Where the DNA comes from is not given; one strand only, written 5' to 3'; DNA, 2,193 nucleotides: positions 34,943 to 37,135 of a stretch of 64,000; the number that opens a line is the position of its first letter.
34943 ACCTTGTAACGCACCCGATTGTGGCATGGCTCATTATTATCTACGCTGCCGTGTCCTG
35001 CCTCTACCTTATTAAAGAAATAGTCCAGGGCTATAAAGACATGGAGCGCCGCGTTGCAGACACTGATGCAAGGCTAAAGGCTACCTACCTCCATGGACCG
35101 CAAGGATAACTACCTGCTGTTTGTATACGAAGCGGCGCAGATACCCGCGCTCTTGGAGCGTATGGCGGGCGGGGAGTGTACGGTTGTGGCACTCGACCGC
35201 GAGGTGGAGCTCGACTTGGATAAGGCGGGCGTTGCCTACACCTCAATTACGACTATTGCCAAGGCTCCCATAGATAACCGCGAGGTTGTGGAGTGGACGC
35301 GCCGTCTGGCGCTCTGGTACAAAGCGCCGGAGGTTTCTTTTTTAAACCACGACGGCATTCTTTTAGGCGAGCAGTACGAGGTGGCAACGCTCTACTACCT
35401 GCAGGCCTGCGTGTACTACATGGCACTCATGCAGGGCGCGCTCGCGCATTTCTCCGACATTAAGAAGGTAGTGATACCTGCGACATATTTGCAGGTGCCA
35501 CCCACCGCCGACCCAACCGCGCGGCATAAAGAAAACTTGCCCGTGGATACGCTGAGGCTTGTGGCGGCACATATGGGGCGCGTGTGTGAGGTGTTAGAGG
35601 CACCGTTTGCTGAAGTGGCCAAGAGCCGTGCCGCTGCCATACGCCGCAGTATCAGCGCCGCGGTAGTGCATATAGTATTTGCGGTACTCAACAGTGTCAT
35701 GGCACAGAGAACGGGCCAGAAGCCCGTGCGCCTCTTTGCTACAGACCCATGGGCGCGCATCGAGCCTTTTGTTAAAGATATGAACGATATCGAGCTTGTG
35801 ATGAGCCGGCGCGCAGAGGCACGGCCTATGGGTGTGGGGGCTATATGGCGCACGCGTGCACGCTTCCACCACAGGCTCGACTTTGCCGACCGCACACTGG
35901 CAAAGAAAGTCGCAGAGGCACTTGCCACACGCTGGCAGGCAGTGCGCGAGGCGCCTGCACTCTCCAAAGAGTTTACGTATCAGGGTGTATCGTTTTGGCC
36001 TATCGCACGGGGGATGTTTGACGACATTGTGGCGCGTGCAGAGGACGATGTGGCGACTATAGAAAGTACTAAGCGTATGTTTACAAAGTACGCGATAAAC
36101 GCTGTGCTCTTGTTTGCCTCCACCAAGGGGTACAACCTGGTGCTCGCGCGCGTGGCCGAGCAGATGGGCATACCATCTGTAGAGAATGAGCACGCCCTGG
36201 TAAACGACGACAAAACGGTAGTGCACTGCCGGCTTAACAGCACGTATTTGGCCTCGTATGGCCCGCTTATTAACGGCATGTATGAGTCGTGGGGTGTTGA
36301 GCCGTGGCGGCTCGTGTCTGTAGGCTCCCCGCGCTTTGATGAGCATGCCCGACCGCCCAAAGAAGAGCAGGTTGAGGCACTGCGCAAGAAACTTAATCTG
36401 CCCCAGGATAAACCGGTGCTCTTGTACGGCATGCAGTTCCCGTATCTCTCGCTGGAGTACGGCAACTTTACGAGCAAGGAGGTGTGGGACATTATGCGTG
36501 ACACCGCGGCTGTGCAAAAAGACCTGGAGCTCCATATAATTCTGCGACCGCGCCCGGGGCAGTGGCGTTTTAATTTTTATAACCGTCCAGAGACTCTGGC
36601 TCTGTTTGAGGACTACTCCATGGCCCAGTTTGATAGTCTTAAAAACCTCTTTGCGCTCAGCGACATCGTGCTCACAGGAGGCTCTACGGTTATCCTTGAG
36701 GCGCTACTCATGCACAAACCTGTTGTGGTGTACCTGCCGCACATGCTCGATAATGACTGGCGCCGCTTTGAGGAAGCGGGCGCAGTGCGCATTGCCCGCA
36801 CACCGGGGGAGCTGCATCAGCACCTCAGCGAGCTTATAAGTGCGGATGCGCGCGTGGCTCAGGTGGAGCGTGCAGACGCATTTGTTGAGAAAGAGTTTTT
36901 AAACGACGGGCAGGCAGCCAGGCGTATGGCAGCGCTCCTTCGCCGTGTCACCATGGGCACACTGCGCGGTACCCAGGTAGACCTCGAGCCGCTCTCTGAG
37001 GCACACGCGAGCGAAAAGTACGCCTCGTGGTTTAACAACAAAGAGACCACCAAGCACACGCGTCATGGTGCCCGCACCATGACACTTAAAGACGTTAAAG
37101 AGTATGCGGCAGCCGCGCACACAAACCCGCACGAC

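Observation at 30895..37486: Fom1/Fom2/FomC-like phosphonate module wired to CDP-alcohol-type transferases: candidate CMP-2-hydroxyethylphosphonate decoration of an envelope glycan or polymer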

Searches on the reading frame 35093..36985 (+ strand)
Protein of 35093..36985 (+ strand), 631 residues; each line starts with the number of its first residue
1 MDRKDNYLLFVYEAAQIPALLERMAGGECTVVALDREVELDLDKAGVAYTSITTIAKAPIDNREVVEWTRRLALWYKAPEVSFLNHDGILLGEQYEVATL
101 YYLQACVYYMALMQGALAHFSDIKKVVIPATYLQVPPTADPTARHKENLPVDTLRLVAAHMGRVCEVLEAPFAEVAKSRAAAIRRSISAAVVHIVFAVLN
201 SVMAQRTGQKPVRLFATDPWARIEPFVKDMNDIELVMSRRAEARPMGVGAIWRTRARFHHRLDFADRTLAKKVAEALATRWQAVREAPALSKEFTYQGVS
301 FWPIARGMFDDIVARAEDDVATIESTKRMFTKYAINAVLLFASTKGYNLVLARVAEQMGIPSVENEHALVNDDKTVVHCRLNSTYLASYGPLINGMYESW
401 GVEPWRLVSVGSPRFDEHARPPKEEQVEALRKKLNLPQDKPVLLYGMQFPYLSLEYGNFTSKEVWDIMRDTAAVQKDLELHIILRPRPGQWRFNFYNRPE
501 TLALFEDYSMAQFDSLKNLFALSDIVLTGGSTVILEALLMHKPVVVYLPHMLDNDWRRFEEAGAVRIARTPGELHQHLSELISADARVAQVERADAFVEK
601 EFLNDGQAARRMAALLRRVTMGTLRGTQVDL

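Call 32: find_related_loci(query=A1, collection=genome_contigs, flank=10000)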
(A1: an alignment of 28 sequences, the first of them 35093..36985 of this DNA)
Query A1 (631 aa) in genome_contigs; peptide patterns used: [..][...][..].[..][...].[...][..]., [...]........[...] (x = any residue, [..] = any of these).
91 stretches matched a pattern; 48 encode a relative of the query (tblastn E <= 1e-3); 48 distinct loci.
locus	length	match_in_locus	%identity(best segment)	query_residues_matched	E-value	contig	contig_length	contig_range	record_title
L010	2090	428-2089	48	1-547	0e+0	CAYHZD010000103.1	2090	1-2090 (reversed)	MAG TPA_asm: uncultured Candidatus Saccharibacteria bacterium isolate ERP119705_co17_17 genome assembly, contig: NODE_13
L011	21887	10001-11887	42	1-623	2e-164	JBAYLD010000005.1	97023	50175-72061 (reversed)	MAG: Candidatus Paceibacterota bacterium isolate SO_2016_GW1_95 scaffold00501_OW334_2016, whole genome shotgun sequence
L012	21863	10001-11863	46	5-620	4e-169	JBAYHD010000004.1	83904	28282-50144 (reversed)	MAG: Candidatus Paceibacterota bacterium isolate SO_2016_GW1_141 scaffold00648_OW334_2016, whole genome shotgun sequence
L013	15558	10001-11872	44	1-620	4e-155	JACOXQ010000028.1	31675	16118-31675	MAG: Candidatus Kaiserbacteria bacterium isolate NC_groundwater_157_Ag_S-0.1um_53_9 S4_GD2017_2_S1_scaffold_837, whole g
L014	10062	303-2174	44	1-620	1e-158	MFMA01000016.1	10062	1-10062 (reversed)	MAG: Candidatus Kaiserbacteria bacterium RIFCSPLOWO2_01_FULL_54_20 rifcsplowo2_01_scaffold_27165, whole genome shotgun s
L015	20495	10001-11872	41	1-619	4e-146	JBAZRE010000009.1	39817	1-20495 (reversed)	MAG: Candidatus Paceibacterota bacterium isolate SO_2017_GW1_140 NODE_4687_length_39817_cov_1.416553_OW334_2017, whole g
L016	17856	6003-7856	45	1-619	2e-145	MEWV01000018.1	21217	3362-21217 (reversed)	MAG: Candidatus Adlerbacteria bacterium RIFCSPHIGHO2_02_FULL_54_18 rifcsphigho2_02_scaffold_4602, whole genome shotgun s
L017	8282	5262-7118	39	1-622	2e-132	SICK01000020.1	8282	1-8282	MAG: Candidatus Kaiserbacteria bacterium isolate Baikal-deep-G203 BACOMB-C41074, whole genome shotgun sequence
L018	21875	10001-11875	31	5-618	6e-81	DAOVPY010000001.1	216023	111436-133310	MAG TPA_asm: Candidatus Nealsonbacteria bacterium isolate CSMAG_1561 CSMAG_1561_k141_1392210_length_216023_cov_36.1927,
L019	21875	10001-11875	28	8-616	6e-74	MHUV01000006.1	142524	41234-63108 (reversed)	MAG: Candidatus Yonathbacteria bacterium RIFCSPLOWO2_01_FULL_43_27 rifcsplowo2_01_scaffold_406, whole genome shotgun seq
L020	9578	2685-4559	28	8-616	5e-72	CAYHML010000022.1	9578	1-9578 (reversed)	MAG TPA_asm: uncultured Candidatus Saccharibacteria bacterium isolate ERP119705_co13_657 genome assembly, contig: NODE_8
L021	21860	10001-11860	28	8-617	4e-67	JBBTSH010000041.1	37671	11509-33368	MAG: Patescibacteria group bacterium isolate H43-bin068_1 H43_bin068_1_000000000041, whole genome shotgun sequence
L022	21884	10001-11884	26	5-616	3e-67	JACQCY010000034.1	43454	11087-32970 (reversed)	MAG: Candidatus Yonathbacteria bacterium isolate NC_groundwater_980_Pr1_S-0.2um_43_16 Montesol18-Sp2_coassembly_scaffold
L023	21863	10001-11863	30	4-617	1e-63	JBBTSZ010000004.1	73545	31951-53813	MAG: Patescibacteria group bacterium isolate H41-bin015_1 H41_bin015_1_000000000004, whole genome shotgun sequence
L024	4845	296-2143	28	8-616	1e-59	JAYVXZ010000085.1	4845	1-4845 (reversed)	MAG: Candidatus Adlerbacteria bacterium isolate GL85_DN_metabinner_53 GL85_DN_metabinner_53_84, whole genome shotgun seq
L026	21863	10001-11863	27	1-617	5e-56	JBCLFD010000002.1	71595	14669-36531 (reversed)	Candidatus Paceibacteria bacterium isolate SLM_LV1_02b-P15 Node_2_length_71595_cov_83.563075, whole genome shotgun seque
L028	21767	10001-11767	29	31-622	6e-50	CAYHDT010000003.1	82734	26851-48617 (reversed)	MAG TPA_asm: uncultured Candidatus Saccharibacteria bacterium isolate ERP119705_co10_179 genome assembly, contig: NODE_1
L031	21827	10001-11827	27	8-617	1e-48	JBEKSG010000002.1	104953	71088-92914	MAG: Minisyncoccia bacterium isolate SPRUCE 529 SPRUCE_529_2, whole genome shotgun sequence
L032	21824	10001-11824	28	1-616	1e-48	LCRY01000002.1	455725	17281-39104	MAG: Parcubacteria group bacterium GW2011_GWA1_56_13 UY93_C0002, whole genome shotgun sequence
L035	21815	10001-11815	28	4-619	2e-44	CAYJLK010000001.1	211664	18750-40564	MAG TPA_asm: uncultured Candidatus Saccharibacteria bacterium isolate ERP124720_co1_118 genome assembly, contig: NODE_69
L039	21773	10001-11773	27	31-625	5e-41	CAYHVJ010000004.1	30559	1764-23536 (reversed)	MAG TPA_asm: uncultured Candidatus Saccharibacteria bacterium isolate ERP119705_co17_126 genome assembly, contig: NODE_1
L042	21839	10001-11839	22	1-622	4e-38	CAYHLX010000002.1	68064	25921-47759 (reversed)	MAG TPA_asm: uncultured Candidatus Saccharibacteria bacterium isolate ERP119705_co13_651 genome assembly, contig: NODE_4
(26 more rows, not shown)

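Call 37: search_protein_families(library=pfam, proteins=[L012:4607-5203:+, L012:5224-6252:+, L012:6216-6968:+, L012:6940-8046:+, L012:8010-9275:+, L012:9278-9970:+, L012:3338-4516:+], max_evalue=0.01)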
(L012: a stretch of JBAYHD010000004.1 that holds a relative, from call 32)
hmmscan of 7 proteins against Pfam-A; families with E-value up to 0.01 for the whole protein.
L012:4607-5203:+ (198 aa): 5 families
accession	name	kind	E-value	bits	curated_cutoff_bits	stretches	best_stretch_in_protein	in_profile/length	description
PF08241.18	Methyltransf_11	-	4.6e-11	43.6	21.2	1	59-101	53-95/95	Methyltransferase domain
PF13489.12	Methyltransf_23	-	2.4e-09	37.6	27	1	26-108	27-125/164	Methyltransferase domain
PF08242.18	Methyltransf_12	-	1.4e-07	32.6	30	1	53-98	55-97/98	Methyltransferase domain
PF13847.12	Methyltransf_31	-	1.8e-07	31.4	27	1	61-105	67-113/145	Methyltransferase domain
PF13649.12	Methyltransf_25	-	6.3e-07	30.4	27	1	57-97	55-97/97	Methyltransferase domain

L012:5224-6252:+ (342 aa): 1 family
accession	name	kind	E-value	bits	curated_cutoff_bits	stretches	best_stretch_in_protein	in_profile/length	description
PF01075.23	Glyco_transf_9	-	0.00072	19.4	22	1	214-275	141-208/247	Glycosyltransferase family 9 (heptosyltransferase)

L012:6216-6968:+ (250 aa): 2 families
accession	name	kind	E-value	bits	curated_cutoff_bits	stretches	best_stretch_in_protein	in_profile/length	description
PF04991.19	LicD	-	1.3e-11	45.5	22.6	1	86-129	5-47/227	LicD family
PF10706.15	Aminoglyc_resit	-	0.0078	16.8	21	0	75-158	2-79/149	Aminoglycoside-2''-adenylyltransferase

L012:6940-8046:+ (368 aa): 2 families
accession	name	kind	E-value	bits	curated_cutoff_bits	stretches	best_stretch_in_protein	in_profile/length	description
PF12804.13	NTP_transf_3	-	1.6e-09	38.5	27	1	14-115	1-98/160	MobA-like NTP transferase domain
PF01128.25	IspD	-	8.8e-05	22.8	27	1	14-67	3-57/221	2-C-methyl-D-erythritol 4-phosphate cytidylyltransferase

L012:8010-9275:+ (421 aa): 1 family
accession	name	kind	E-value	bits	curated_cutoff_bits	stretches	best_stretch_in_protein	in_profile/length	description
PF05167.17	DUF711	-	3.9e-43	148.2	25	1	128-388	147-406/413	Uncharacterised ACR (DUF711)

L012:9278-9970:+ (230 aa): 12 families
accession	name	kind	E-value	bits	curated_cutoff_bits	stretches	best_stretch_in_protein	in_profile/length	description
PF13649.12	Methyltransf_25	-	1.8e-14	54.6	27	1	49-147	2-97/97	Methyltransferase domain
PF08242.18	Methyltransf_12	-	2.7e-13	50.9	30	1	49-149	1-98/98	Methyltransferase domain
PF13847.12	Methyltransf_31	-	5.5e-13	49.3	27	1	47-155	6-113/145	Methyltransferase domain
PF13489.12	Methyltransf_23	-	8e-11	42.4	27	1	44-207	22-160/164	Methyltransferase domain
PF08241.18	Methyltransf_11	-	1.9e-10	41.7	21.2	1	49-151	1-95/95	Methyltransferase domain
PF05891.18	Methyltransf_PK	-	1.8e-09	37.9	27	1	46-165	57-173/218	AdoMet dependent proline di-methyltransferase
PF02353.26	CMAS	-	7.3e-09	35.8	27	1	41-158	58-171/273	Mycolic acid cyclopropane synthetase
PF03848.20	TehB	-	9.7e-08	32.1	20.4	1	43-148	29-129/193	Tellurite resistance protein TehB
PF05175.20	MTS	-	2.7e-07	30.8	23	1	44-120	31-104/170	Methyltransferase small domain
PF02390.23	Methyltransf_4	-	1.1e-05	25.4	24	1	48-98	5-55/173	Putative methyltransferase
PF01209.24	Ubie_methyltran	-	2.6e-05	24.1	20.1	1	44-166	47-169/233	ubiE/COQ5 methyltransferase family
PF06080.18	DUF938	-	8.9e-05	22.8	27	1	44-164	25-150/202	Protein of unknown function (DUF938)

L012:3338-4516:+ (392 aa): 5 families
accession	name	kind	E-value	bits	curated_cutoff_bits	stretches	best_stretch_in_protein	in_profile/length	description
PF00534.26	Glycos_transf_1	-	2.5e-23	82.9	26.4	1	197-367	2-169/172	Glycosyl transferases group 1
PF13692.12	Glyco_trans_1_4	-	3.9e-20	73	27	1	211-354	2-140/142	Glycosyl transferases group 1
PF13524.12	Glyco_trans_1_2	-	5.8e-07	30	25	1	247-384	22-143/144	Glycosyl transferase-like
PF13439.12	Glyco_transf_4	-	0.00049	20.6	28.5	1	25-190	7-170/170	Glycosyltransferase Family 4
PF13579.12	Glyco_trans_4_4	-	0.006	17.4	29.7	1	24-181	5-154/158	Glycosyl transferase 4-like domain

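Call 39: search_solved_structures(query=A1, max_evalue=10, show_alignments=2)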
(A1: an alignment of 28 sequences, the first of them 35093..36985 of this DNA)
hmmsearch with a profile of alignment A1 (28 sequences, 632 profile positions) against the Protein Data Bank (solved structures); distinct sequences matched with E-value up to 10: 5.
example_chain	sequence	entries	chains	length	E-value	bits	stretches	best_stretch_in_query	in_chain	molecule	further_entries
8va1_A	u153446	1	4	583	4.5e-08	35.1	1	404-621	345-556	Teichoic acid ribitol-phosphate polymerase TarL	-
6yle_C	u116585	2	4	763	0.057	14.9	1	118-176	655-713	Pre-rRNA-processing protein RIX1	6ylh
2qsa_A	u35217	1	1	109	0.096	14.2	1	240-300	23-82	DnaJ homolog dnj-2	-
4xso_B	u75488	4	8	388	1.1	10.7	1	523-604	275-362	Alr3699 protein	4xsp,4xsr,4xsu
7ya3_A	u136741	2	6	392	1.6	10.1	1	481-534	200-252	Formate dehydrogenase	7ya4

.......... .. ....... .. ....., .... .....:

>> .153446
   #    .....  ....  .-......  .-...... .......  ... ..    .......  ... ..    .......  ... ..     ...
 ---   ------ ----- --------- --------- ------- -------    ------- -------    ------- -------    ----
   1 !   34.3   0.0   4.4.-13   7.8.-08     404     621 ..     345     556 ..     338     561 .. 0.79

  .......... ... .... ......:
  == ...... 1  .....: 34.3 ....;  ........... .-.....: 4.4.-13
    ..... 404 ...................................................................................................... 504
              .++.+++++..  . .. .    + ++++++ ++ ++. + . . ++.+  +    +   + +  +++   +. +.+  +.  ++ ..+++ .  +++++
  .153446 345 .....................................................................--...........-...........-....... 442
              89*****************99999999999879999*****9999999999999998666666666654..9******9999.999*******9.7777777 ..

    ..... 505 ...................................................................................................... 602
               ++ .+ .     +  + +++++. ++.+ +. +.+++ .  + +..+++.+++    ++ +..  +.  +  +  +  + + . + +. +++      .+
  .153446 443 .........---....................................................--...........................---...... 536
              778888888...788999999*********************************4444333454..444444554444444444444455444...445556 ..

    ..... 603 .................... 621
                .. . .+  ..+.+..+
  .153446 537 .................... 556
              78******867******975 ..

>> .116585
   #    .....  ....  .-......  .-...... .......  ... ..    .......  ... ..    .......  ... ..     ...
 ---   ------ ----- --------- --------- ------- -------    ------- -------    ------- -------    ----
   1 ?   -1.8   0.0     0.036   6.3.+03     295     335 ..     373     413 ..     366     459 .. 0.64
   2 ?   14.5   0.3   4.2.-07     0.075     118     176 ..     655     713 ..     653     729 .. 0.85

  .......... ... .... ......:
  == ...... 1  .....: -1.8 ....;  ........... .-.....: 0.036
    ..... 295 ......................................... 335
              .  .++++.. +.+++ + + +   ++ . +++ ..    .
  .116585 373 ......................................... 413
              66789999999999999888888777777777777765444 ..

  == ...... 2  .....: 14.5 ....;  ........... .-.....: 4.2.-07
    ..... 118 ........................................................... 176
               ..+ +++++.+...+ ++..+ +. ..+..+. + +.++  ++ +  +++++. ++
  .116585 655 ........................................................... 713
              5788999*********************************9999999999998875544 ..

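Call 69: predict_structure(alignment_id=A1)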
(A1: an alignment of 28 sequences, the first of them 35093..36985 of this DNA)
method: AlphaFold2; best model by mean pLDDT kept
length: 631 residues; sequences in the alignment: 28
mean_pLDDT: 92.4   pTM: 0.90
mean pLDDT of the five models: 92.4, 91.8, 91.5, 90.3, 89.8
residues with pLDDT >= 90: 513; 70-90: 104; 50-70: 4; < 50: 10
segments of 3 or more residues with pLDDT < 50: 1-3, 625-631
pLDDT, mean of each block of 10 residues (from residue 1): 70 92 84 96 95 95 94 93 95 94 97 97 94 83 93 98 94 80 84 90 84 96 94 95 95 94 94 97 90 95 96 95 97 97 91 96 90 82 95 94 95 91 96 94 96 89 96 98 93 90 96 96 96 94 97 92 98 98 98 98 94 95 54 34
secondary structure, 60 per line:
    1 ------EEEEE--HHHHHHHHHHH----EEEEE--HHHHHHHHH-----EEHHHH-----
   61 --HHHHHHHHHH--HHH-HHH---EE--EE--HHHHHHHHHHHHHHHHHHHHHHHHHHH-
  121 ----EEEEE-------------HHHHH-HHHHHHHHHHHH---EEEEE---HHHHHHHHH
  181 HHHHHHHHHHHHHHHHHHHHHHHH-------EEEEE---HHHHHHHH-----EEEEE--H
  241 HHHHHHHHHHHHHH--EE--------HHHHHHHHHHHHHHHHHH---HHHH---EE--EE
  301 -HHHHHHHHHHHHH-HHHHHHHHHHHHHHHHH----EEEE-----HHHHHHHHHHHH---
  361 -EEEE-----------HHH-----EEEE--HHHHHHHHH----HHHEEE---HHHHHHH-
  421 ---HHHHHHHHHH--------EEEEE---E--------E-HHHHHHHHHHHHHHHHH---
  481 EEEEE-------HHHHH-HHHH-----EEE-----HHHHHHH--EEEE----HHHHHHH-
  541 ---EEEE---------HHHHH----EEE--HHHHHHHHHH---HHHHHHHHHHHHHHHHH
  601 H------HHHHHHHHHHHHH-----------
elements in order: E7-11 H14-24 E29-33 H36-44 H52-55 H63-72 H93-119 E125-129 H143-147 H149-160 E164-168 H172-204 E212-216 H220-227 E233-237 H240-254 H267-284 H288-291 H302-314 H316-332 E337-340 H346-357 E362-365 E385-388 H391-399 E407-409 H413-419 H424-433 E442-446 H461-477 E481-485 H493-497 H499-502 E508-510 H516-522 E525-528 H533-539 E544-547 H557-561 E566-568 H571-580 H584-601 H608-620
